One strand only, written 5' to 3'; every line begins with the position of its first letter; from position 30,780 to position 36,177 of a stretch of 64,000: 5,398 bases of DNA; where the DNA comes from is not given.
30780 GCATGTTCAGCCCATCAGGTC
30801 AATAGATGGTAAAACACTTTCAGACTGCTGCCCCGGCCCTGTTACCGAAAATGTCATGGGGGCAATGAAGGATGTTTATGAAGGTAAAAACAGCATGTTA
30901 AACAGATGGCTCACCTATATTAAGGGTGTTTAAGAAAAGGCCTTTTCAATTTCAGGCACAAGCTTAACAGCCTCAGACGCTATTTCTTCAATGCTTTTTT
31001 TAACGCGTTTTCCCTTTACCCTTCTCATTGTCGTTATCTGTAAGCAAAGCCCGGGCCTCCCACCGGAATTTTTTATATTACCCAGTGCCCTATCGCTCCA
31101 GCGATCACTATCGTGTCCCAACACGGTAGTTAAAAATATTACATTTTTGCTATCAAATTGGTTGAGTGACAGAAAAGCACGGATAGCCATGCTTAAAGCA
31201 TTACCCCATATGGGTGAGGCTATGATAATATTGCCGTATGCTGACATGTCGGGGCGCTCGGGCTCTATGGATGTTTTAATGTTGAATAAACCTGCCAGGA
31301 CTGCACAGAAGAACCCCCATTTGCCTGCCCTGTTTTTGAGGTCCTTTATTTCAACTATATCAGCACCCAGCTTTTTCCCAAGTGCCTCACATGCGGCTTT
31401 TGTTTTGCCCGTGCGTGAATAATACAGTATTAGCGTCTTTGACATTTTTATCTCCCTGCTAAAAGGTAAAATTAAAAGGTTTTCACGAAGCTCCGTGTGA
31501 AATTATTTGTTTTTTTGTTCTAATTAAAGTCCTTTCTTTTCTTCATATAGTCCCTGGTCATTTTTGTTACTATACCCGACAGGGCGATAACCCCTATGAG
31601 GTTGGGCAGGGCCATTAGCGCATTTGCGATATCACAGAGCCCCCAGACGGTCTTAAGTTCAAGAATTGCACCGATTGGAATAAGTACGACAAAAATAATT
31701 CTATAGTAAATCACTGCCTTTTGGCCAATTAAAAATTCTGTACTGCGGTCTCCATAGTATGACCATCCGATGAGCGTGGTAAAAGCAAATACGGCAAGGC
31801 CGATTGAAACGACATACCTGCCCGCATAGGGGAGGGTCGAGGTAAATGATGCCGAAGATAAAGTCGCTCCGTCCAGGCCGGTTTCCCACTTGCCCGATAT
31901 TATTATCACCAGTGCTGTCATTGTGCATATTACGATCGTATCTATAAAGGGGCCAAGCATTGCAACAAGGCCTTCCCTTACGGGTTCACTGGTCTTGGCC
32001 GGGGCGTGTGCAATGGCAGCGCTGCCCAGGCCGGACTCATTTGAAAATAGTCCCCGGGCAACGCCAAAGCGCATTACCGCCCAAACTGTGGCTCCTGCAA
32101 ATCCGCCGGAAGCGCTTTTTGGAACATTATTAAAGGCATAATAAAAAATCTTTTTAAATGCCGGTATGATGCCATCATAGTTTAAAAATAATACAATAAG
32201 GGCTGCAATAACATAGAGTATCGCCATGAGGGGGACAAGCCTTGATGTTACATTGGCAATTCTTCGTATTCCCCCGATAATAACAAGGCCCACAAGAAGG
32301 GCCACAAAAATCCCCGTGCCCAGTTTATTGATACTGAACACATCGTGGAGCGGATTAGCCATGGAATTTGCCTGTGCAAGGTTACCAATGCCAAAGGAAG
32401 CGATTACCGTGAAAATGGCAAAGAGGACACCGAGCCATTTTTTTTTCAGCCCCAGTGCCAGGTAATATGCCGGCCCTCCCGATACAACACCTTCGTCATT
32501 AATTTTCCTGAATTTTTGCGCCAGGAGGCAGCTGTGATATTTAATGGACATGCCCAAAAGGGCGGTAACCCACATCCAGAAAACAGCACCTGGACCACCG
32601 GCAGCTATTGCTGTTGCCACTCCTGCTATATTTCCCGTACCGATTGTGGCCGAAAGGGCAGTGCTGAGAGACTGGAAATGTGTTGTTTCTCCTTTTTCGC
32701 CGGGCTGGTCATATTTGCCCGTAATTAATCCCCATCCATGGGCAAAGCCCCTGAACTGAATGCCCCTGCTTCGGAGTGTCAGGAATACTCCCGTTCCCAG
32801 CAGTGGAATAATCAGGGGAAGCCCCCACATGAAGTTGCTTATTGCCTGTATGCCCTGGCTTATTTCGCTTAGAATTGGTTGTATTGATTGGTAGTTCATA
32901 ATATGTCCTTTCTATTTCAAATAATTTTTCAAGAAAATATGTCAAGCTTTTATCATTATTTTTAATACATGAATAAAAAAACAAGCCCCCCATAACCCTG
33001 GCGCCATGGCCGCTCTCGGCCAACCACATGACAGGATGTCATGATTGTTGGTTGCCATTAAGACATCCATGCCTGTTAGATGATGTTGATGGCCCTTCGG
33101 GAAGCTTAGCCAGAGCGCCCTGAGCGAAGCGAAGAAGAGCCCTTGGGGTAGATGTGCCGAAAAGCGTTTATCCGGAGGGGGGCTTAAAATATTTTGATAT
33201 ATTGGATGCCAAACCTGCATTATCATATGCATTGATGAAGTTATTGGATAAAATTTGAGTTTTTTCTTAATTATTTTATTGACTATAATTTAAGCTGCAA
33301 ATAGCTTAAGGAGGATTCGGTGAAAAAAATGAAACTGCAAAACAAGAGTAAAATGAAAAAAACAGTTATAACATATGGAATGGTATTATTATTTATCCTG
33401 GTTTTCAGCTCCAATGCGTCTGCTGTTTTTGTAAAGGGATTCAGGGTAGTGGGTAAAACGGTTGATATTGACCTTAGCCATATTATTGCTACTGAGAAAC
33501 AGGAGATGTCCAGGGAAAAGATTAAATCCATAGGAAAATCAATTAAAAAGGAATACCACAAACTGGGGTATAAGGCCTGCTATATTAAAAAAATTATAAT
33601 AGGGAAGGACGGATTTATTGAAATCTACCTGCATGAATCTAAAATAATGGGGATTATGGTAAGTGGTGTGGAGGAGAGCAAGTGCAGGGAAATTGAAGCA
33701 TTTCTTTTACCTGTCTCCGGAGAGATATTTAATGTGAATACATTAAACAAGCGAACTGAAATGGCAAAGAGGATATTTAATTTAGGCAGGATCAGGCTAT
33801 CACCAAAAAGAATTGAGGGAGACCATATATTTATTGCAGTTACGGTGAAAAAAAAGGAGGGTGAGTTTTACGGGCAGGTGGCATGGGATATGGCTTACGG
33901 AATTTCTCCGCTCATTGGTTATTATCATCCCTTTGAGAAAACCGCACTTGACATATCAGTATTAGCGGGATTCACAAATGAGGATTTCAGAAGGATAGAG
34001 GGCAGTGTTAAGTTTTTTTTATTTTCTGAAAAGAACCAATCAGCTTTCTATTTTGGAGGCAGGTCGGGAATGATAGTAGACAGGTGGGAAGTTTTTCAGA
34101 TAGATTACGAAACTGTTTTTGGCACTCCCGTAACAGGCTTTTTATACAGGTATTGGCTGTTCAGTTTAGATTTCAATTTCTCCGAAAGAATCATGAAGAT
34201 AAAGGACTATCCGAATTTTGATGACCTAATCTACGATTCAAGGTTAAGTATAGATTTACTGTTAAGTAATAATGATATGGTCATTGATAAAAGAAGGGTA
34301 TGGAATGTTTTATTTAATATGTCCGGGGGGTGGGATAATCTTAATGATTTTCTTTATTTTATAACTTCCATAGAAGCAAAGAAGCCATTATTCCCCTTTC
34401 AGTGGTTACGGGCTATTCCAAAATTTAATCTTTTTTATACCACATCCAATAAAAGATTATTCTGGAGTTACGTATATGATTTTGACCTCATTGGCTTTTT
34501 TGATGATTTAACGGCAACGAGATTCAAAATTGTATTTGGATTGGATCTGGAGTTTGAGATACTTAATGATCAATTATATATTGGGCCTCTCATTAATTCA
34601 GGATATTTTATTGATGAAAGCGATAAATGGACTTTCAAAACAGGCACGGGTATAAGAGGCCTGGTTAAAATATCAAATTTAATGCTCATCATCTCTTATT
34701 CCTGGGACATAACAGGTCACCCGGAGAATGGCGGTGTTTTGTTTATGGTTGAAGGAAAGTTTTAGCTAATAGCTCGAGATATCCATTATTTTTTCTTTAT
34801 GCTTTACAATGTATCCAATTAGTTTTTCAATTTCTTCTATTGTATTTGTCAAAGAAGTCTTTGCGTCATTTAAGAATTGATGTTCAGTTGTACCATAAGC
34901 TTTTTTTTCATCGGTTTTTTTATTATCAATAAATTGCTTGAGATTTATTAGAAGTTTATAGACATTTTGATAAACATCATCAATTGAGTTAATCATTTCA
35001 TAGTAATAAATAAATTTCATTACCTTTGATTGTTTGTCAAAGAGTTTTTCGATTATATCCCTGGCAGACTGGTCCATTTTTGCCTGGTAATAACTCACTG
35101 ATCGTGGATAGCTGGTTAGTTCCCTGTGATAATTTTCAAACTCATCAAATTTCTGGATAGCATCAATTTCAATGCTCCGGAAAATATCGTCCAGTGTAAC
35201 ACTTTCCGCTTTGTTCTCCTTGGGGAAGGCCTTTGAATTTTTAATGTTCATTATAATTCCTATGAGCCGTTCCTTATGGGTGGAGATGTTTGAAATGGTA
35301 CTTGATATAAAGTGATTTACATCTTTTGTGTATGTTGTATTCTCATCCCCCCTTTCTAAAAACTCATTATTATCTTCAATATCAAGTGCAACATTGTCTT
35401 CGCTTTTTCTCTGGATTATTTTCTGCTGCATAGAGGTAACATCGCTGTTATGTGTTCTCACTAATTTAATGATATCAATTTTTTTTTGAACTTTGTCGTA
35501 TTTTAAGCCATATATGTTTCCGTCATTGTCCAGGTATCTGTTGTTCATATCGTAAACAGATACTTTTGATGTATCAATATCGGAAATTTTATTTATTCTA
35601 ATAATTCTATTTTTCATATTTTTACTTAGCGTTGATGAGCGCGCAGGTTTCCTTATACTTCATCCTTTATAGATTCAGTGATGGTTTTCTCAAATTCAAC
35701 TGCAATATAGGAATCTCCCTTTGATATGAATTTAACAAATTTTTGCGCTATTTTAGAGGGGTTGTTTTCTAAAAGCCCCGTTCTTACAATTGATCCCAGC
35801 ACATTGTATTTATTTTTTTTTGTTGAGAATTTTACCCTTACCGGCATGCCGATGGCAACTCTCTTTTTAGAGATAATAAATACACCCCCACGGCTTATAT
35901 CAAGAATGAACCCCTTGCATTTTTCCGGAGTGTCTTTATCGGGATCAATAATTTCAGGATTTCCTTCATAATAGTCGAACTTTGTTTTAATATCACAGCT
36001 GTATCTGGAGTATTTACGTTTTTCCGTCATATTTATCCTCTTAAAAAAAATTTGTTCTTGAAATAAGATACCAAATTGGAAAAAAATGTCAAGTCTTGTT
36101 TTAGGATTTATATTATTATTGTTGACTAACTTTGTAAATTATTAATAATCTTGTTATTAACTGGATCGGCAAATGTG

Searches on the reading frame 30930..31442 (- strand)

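Call 78: search_protein_families(library=pfam, proteins=[window:30930-31442:-], max_evalue=0.001)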
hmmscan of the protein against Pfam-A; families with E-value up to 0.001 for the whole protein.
window:30930-31442:- (170 aa): 2 families
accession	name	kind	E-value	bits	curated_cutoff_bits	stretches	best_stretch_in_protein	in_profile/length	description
PF12724.12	Flavodoxin_5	-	3.6e-09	37.5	27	0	4-37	1-36/145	Flavodoxin domain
PF12682.12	Flavodoxin_4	-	1.4e-06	28.3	24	0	58-110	63-115/155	Flavodoxin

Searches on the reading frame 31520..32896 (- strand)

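Call 47: search_protein_families(library=pfam, proteins=[window:31520-32896:-], max_evalue=0.0001)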
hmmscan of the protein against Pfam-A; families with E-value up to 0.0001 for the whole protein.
window:31520-32896:- (458 aa): 1 family
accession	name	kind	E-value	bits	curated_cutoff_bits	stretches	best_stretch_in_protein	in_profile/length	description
PF01235.23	Na_Ala_symp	-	7.9e-140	467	24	1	66-456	8-385/392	Sodium:alanine symporter family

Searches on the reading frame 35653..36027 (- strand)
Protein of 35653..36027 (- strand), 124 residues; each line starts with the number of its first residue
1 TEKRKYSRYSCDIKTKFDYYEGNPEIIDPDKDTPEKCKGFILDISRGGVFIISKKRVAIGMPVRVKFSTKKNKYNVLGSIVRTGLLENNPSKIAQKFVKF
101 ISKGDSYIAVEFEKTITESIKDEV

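Call 78: search_protein_families(library=pfam, proteins=[window:35653-36027:-], max_evalue=0.001)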
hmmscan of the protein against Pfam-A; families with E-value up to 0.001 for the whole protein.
window:35653-36027:- (124 aa): 1 family
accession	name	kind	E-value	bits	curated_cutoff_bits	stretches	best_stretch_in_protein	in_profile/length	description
PF07238.19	PilZ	-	1.7e-08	35.2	22.5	1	3-97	2-85/102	PilZ domain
